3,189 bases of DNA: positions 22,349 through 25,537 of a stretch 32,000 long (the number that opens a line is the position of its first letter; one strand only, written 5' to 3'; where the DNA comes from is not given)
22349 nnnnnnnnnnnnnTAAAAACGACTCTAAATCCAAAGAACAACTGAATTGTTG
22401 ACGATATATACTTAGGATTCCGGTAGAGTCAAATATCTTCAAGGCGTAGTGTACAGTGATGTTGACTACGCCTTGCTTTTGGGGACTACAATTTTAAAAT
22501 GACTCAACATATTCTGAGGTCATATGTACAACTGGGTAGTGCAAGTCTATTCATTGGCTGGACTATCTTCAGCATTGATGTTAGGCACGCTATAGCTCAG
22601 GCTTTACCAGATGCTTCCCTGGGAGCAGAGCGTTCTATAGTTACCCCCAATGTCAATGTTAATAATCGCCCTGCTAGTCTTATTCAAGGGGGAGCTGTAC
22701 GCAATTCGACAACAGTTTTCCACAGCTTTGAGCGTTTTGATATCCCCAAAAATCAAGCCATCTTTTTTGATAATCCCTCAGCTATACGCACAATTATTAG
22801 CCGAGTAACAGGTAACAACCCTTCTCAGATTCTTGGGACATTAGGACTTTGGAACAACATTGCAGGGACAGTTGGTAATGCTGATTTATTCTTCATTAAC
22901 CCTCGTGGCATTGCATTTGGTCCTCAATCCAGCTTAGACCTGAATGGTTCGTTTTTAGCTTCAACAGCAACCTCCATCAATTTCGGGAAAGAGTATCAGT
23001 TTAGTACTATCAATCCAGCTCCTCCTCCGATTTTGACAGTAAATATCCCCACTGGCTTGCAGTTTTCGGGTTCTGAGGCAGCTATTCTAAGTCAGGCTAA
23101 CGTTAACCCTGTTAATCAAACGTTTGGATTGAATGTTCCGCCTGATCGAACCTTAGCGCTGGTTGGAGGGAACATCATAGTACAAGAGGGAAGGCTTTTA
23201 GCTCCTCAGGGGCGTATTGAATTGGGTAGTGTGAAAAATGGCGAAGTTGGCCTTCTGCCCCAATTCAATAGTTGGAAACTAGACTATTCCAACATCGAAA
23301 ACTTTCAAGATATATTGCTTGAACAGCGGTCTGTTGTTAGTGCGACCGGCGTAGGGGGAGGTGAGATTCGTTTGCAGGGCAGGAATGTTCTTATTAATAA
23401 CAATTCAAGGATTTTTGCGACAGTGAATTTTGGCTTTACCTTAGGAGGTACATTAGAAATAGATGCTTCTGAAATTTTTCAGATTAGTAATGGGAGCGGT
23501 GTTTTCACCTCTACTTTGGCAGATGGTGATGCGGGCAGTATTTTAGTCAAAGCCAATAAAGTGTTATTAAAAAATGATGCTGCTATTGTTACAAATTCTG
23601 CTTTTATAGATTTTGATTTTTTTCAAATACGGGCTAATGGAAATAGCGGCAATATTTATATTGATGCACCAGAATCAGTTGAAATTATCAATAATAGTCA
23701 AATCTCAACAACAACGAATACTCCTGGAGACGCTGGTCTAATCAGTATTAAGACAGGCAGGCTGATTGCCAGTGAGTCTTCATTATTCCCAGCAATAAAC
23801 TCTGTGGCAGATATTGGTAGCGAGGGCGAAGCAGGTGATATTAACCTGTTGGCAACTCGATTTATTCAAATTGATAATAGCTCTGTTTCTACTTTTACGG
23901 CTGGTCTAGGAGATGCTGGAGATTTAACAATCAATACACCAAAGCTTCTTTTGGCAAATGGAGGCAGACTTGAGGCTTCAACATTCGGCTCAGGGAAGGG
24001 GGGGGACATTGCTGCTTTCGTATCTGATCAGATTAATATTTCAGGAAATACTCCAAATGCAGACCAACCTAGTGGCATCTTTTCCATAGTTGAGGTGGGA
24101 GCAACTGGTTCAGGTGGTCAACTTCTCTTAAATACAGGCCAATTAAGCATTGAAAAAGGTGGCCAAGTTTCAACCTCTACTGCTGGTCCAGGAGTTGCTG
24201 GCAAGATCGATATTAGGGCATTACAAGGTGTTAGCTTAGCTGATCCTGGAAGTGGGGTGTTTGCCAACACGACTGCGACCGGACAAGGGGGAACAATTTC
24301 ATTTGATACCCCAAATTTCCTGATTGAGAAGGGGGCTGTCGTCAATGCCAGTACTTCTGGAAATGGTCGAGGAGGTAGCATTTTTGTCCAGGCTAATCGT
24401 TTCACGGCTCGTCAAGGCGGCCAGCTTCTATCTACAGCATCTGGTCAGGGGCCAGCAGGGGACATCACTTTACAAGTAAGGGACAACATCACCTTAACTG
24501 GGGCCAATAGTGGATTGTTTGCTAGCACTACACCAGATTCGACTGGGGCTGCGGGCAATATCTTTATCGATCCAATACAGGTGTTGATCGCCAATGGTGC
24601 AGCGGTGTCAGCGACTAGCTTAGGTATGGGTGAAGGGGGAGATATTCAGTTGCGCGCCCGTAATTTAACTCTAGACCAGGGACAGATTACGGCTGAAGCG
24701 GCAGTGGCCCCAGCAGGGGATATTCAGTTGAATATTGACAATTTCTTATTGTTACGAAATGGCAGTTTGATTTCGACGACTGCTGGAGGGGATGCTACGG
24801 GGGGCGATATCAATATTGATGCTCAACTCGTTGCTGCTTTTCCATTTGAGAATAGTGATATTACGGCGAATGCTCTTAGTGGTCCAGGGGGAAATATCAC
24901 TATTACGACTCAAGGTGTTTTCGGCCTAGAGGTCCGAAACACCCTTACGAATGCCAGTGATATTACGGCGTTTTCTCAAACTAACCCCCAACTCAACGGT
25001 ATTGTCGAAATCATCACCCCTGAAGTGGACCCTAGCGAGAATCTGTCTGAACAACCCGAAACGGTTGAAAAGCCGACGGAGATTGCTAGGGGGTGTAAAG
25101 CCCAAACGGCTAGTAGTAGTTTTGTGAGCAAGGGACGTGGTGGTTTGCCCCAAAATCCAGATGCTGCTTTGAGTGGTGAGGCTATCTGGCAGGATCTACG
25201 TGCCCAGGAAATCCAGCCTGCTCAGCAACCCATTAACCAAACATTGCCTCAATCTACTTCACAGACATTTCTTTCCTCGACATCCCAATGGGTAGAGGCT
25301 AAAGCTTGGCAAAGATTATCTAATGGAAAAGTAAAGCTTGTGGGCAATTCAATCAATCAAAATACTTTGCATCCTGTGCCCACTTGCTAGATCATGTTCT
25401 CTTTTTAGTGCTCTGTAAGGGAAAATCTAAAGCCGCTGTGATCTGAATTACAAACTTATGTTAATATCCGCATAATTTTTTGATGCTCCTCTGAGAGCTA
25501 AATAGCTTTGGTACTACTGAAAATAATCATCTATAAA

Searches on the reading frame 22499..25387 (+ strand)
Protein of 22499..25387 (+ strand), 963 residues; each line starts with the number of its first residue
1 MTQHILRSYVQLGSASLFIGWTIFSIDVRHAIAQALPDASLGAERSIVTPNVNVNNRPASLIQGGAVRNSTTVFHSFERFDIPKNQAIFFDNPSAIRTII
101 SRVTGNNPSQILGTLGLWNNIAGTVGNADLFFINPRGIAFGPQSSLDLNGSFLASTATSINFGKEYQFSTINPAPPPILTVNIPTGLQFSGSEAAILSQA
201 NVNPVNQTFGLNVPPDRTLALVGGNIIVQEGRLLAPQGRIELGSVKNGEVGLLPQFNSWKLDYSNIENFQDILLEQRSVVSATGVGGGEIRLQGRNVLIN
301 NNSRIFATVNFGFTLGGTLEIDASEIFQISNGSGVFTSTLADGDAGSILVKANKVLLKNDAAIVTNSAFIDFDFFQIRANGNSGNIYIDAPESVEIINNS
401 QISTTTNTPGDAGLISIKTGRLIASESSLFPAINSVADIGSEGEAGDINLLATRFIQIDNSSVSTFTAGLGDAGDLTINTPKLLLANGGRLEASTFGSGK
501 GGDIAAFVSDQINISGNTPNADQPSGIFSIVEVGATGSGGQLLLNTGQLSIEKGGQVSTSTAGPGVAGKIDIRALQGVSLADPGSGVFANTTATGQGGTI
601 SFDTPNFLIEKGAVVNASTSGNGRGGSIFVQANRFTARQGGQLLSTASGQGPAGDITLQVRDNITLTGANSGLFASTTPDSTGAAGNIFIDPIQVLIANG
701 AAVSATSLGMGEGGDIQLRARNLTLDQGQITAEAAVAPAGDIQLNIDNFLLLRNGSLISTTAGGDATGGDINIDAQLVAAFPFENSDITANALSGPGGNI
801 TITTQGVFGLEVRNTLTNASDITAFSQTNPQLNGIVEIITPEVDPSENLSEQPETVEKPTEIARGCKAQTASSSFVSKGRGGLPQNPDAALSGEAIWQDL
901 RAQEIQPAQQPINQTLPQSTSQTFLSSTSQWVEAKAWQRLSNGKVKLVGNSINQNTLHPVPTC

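Call 4: search_protein_families(library=pfam, proteins=[window:22499-25387:+], max_evalue=0.1)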
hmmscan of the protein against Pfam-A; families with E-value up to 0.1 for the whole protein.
window:22499-25387:+ (963 aa): 1 family
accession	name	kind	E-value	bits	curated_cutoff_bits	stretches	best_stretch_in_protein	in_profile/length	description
PF05860.19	TPS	-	7.5e-51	173.9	33.5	1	33-292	1-252/252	TPS secretion domain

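Call 52: search_protein_families(library=ncbifam, proteins=[window:22499-25387:+], max_evalue=0.01)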
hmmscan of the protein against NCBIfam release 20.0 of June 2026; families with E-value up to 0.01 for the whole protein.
window:22499-25387:+ (963 aa): 1 family
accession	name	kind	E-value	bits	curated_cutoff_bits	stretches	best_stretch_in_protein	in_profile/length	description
TIGR01901.1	adhes_NPXG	domain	7.7e-20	70.6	29.1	1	74-158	1-78/79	filamentous hemagglutinin N-terminal domain-containing protein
